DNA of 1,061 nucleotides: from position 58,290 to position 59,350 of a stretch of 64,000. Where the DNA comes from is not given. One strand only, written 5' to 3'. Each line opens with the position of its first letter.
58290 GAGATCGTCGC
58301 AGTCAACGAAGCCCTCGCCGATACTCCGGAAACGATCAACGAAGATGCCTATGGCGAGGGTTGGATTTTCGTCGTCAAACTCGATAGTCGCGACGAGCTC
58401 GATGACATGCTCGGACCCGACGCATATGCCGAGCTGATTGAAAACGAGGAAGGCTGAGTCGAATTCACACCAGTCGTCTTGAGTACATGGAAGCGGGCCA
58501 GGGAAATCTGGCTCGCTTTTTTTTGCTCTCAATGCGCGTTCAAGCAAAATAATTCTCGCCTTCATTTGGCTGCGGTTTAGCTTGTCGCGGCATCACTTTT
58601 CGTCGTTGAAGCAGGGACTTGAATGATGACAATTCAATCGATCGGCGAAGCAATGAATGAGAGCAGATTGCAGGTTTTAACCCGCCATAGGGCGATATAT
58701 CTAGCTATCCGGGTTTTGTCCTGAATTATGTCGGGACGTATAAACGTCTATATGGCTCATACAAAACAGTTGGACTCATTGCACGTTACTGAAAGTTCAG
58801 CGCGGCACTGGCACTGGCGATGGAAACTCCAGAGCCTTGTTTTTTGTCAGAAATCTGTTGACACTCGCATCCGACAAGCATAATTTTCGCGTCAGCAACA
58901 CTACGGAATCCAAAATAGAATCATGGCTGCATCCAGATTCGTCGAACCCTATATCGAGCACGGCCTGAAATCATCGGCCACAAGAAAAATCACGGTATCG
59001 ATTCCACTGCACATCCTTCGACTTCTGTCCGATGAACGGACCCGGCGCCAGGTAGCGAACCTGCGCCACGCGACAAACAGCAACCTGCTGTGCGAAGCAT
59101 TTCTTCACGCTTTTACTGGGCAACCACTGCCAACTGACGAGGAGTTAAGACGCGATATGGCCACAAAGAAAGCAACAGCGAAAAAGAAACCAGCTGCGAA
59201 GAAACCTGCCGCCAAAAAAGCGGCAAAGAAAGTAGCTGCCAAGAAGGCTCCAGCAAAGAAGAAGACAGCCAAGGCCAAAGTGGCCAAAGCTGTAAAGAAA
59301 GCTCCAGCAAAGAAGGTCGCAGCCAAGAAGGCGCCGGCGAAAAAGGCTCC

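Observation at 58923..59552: MetJ repressor core fused to a histone-H1-like (AKKA)n tail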

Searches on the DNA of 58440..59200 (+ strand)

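Call 45: search_dna_similar(query=window:58923-59156:+, collection=ecoli_genomes, mode=distant, max_rows=2)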
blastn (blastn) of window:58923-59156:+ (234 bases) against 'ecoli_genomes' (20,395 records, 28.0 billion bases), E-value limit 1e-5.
Records with a match: 5426; places in all: 5429; records where one place covers at least 80% of the query: 0.
Genomes with a match: 5426 of 5426; with a place that covers at least 80% of the query: 0. Places per genome that has any: lowest 1, median 1, highest 3. On chromosomes: 5427 places; on plasmids: 2.
Best place of each record, by identity: 80-90% 4831; 60-80% 595.
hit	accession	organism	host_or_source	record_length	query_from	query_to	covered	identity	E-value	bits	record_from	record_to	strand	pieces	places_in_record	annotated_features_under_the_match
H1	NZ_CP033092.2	Escherichia coli DSM 30083 = JCM 1649 = ATCC 11775 strain ...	-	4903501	63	209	63%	76.2%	2e-20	108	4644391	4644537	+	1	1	metJ: met regulon transcriptional regulator MetJ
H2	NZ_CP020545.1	Escherichia coli strain ZJ3920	Homo sapiens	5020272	63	209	63%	76.2%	2e-20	108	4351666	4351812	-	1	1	metJ: met regulon transcriptional regulator MetJ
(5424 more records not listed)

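Call 48: get_annotated_region(hit=H1, flank=300)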
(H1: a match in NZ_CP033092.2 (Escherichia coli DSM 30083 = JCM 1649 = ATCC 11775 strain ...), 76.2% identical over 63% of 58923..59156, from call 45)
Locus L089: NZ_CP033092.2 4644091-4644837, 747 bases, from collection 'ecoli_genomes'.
description: Escherichia coli DSM 30083 = JCM 1649 = ATCC 11775 chromosome, complete genome
organism: Escherichia coli DSM 30083 = JCM 1649 = ATCC 11775 strain ATCC 11775 (NCBI taxid 866789)
replicon: chromosome; assembly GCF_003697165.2
host: -; source: -; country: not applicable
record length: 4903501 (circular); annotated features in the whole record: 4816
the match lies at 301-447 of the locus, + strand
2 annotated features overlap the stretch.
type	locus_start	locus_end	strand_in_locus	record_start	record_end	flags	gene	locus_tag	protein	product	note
CDS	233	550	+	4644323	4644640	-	metJ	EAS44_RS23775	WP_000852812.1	met regulon transcriptional regulator MetJ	-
CDS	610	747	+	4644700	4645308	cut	yiiX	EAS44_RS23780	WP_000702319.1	YiiX family permuted papain-like enzyme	-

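Call 68: search_rna_families(source=window, start=58440, end=59200, threshold=evalue, max_evalue=1)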
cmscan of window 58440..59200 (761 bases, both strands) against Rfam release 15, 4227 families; matches with E-value up to 1: 3.
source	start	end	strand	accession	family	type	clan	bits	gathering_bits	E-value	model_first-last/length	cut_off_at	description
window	58483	58513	+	RF00173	Hairpin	Gene; ribozyme;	-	18.3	65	0.78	1-52/52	no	Hairpin ribozyme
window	58465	58526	+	RF02353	BjrC68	Gene; sRNA;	-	18.1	39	0.051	1-82/82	no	Bradyrhizobiaceae sRNA BjrC68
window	58440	58530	+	RF00558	L20_leader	Cis-reg; leader;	-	18.1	58.7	0.78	38-127/127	5'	Ribosomal protein L20 leader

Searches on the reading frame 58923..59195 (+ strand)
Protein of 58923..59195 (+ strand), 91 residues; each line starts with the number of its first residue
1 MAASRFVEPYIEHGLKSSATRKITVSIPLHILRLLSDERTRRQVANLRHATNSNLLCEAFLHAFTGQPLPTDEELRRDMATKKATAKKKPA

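Call 4: search_protein_families(library=pfam, proteins=[window:58923-59156:+], max_evalue=1)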
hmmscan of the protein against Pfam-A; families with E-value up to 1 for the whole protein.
window:58923-59156:+ (78 aa): 1 family
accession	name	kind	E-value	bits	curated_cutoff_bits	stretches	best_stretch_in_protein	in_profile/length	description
PF01340.26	MetJ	-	6.3e-37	125.9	25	1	5-78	5-78/97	Met Apo-repressor, MetJ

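Call 5: search_protein_families(library=ncbifam, proteins=[window:58923-59156:+], max_evalue=1)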
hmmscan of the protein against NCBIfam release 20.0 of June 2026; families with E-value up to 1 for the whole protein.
window:58923-59156:+ (78 aa): 1 family
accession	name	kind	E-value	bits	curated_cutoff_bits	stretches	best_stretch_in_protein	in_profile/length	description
NF003622.0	PRK05264.1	equivalog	1.6e-38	130.8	110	1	5-78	7-80/105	met regulon transcriptional regulator MetJ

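Call 6: search_solved_structures(query=window:58923-59156:+, max_evalue=1, show_alignments=2)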
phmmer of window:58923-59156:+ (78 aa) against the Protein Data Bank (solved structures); distinct sequences matched with E-value up to 1: 2.
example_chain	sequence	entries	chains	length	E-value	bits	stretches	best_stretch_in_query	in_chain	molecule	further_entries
1cma_A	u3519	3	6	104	8.4e-33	114.4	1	4-78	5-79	PROTEIN (MET REPRESSOR) | MET APO-REPRESSOR | MET REPRESSOR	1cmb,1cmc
1mj2_A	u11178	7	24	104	3.2e-32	112.6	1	4-78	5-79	PROTEIN (METHIONINE REPRESSOR) | METHIONINE REPRESSOR | METHIONINE REPRESSOR PROTEIN METJ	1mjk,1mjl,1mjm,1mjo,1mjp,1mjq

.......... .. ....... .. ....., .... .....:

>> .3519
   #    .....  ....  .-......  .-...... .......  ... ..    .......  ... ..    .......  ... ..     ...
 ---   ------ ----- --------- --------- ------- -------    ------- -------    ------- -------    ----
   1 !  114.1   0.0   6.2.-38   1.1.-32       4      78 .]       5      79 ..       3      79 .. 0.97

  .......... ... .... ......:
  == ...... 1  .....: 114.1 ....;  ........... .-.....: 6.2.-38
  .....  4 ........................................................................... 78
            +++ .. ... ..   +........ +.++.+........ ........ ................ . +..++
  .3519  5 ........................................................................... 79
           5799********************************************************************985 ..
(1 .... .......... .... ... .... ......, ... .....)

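Call 26: search_protein_representatives(protein=window:58923-59156:+)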
Query: 78 residues. Proteins with E-value up to 0.001 (for the whole library): 68; up to 1e-10: 50; up to 1e-30: 5. The best 68 are listed.
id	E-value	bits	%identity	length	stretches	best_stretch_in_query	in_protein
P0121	1.2e-33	129.9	80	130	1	3-77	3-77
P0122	2.4e-33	128.9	82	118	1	5-77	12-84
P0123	4.2e-33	128.1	79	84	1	1-77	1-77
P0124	1.3e-32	126.6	79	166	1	2-77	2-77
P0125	7.4e-31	121.0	81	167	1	1-78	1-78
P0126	1.3e-30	120.3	75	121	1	6-77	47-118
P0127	6.0e-30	118.1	73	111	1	5-78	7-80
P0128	1.3e-29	117.1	71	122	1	4-78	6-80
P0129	1.5e-29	116.9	71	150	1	4-78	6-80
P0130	1.6e-29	116.8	74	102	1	5-77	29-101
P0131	1.7e-29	116.7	73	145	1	5-78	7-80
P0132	1.8e-29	116.6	70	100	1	2-77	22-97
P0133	1.9e-29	116.6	71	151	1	4-78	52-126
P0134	2.2e-29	116.3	70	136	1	5-78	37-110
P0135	9.4e-29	114.3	68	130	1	5-78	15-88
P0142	3.6e-28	112.5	68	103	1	6-77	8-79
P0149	2.1e-25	103.8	63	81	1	2-77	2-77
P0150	2.9e-25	103.3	62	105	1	5-78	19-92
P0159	5.1e-18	80.4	53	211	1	5-77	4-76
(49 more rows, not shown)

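Call 29: list_cluster_members(proteins=[P0126, P0130, P0132, P0149, P0159, P0122, P0121, P0124, P0142, P0150])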
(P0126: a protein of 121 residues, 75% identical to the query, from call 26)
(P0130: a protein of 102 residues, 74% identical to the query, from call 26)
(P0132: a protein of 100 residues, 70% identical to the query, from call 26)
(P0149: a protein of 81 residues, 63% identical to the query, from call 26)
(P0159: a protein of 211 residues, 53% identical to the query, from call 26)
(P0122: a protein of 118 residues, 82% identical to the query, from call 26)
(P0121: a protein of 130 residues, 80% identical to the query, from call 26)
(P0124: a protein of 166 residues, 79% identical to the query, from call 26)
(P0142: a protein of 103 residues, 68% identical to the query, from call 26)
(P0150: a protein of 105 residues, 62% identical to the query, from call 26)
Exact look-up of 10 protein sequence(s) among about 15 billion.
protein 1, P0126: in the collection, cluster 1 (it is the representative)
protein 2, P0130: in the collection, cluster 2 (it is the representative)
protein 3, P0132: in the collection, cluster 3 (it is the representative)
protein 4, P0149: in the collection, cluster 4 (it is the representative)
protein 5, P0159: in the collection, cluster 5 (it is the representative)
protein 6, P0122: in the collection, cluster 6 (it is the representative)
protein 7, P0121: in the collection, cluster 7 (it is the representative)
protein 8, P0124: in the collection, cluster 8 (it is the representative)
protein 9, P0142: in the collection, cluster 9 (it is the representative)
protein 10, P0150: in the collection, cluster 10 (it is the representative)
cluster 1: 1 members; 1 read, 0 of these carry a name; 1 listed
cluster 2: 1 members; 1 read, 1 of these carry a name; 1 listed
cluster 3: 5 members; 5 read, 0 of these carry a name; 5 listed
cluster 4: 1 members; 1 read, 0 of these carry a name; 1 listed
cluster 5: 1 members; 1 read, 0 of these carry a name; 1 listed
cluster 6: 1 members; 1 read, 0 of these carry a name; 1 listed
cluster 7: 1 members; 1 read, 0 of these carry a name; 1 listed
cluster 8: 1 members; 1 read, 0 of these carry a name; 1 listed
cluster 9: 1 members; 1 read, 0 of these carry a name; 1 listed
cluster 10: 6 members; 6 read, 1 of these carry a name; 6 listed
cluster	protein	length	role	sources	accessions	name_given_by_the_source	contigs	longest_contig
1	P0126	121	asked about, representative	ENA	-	-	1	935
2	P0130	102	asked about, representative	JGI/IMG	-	MetJ family transcriptional regulator, methionine regulon repressor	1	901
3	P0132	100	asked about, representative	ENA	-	-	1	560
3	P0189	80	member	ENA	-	-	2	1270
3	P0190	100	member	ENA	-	-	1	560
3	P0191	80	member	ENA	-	-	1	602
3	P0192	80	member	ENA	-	-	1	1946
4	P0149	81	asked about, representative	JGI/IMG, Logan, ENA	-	-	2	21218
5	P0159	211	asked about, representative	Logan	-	-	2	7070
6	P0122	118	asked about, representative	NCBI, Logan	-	-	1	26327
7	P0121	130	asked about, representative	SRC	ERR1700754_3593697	-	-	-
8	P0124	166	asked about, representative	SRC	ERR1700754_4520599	-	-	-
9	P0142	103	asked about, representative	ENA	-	-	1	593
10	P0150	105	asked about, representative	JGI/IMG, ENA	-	-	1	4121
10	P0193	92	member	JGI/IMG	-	MetJ family methionine regulon transcriptional repressor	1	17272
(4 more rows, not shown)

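Call 39: find_related_loci(query=window:58923-59195:+, collection=genome_contigs, flank=3000)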
Query window:58923-59195:+ (91 aa) in genome_contigs; peptide patterns used: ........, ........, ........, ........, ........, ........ (x = any residue, [..] = any of these).
600 stretches matched a pattern (row limit reached: there are more); 458 encode a relative of the query (tblastn E <= 1e-3); the best 80 are kept; 80 distinct loci.
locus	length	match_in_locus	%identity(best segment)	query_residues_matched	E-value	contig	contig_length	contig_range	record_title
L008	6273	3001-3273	100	1-91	2e-61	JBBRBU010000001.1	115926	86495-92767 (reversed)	MAG: Lysobacterales bacterium isolate Co_metawrap_2359 Cmw_2359_k141_22791562_length_115926_cov_11.9338, whole genome sh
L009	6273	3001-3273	98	1-91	1e-58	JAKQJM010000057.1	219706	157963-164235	MAG: Pseudomonadota bacterium isolate USDV_maxbin.051 k141_879343, whole genome shotgun sequence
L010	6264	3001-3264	99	1-88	2e-58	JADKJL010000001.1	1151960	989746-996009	MAG: Lysobacterales bacterium isolate Vibo_18-Q3-R45-57_BAT3C.98 tig00000620-10-11514670, whole genome shotgun sequence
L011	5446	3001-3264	97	1-88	3e-56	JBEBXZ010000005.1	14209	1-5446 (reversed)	MAG: Dokdonella fugitiva isolate T2.bin.77 NODE_15446_length_14209_cov_3.852621, whole genome shotgun sequence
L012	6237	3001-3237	92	1-79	7e-48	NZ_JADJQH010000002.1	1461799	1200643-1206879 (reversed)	MAG: Dokdonella sp. isolate Fred_18-Q3-R57-64_MAXAC.209 tig00350925-10-14617120, whole genome shotgun sequence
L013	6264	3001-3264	76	2-89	8e-46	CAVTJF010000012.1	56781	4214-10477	MAG: uncultured Gammaproteobacteria bacterium isolate MFD05684.bin.2.80 genome assembly, contig: contig_114678, whole ge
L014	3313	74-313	84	1-80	3e-45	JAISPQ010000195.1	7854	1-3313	MAG: Rhodanobacter sp. isolate Jx357_bin32 k119_1950288, whole genome shotgun sequence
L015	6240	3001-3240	84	1-80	2e-45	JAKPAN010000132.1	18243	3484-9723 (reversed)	MAG: Pseudomonadota bacterium isolate USSF_maxbin.112 k201_284718, whole genome shotgun sequence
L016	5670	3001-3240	83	1-80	3e-45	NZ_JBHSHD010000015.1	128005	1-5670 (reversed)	Dokdonella ginsengisoli strain CCUG 52462 platanus_K_default_15, whole genome shotgun sequence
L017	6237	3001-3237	84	1-79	4e-45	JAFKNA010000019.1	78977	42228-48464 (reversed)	MAG: Lysobacterales bacterium isolate SCN18_13_7_16_R1_B_69_60 SCN18_13_7_16_R1_B_scaffold_286, whole genome shotgun seq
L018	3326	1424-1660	84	1-79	2e-44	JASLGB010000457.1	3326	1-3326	MAG: Dokdonella sp. isolate SHSU.bins.39 k141_11647911, whole genome shotgun sequence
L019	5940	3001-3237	82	1-79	2e-44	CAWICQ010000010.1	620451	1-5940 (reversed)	MAG: uncultured Gammaproteobacteria bacterium isolate MFD00822.bin.1.10 genome assembly, contig: contig_29247, whole gen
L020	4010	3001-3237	82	1-79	2e-44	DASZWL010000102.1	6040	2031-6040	MAG TPA_asm: Rhodanobacteraceae bacterium isolate SMAG_U6156 k141_460312, whole genome shotgun sequence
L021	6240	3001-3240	80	1-80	2e-44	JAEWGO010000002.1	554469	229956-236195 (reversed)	MAG: Proteobacteria bacterium isolate OH_PBlB_32 k127_1359980, whole genome shotgun sequence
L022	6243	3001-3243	79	1-81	3e-44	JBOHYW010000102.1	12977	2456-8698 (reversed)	MAG: Rhodanobacteraceae bacterium isolate SE1508_metabat2.bin.29_sub NODE_1038_length_12977_cov_2.021790, whole genome s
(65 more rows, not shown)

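Call 46: find_encoding_contigs(protein=P0149, flank=5000, max_places=1)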
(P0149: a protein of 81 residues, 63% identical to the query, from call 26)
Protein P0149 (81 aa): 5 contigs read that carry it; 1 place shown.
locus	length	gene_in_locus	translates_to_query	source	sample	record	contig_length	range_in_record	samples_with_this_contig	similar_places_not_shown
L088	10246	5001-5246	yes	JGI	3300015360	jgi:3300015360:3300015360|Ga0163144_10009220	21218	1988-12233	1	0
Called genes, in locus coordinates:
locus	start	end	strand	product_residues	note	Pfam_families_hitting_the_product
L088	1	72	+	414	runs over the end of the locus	PF05977:MFS_3, PF07690:MFS_1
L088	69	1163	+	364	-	PF01180:DHO_dh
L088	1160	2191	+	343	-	PF01565:FAD_binding_4, PF02873:MurB_C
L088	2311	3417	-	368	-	PF00561:Abhydrolase_1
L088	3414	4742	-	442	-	PF01053:Cys_Met_Meta_PP, PF00155:Aminotran_1_2, PF01041:DegT_DnrJ_EryC1, PF00266:Aminotran_5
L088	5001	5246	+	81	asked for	PF01340:MetJ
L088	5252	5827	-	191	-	PF09831:DUF2058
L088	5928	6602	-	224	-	-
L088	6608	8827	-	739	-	PF02706:Wzz, PF13807:GNVR, PF10609:ParA (weak), PF13614:AAA_31, PF01656:CbiA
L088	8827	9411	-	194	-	PF02563:Poly_export, PF10531:SLBB, PF22461:SLBB_2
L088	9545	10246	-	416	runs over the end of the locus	PF10082:BBP2_2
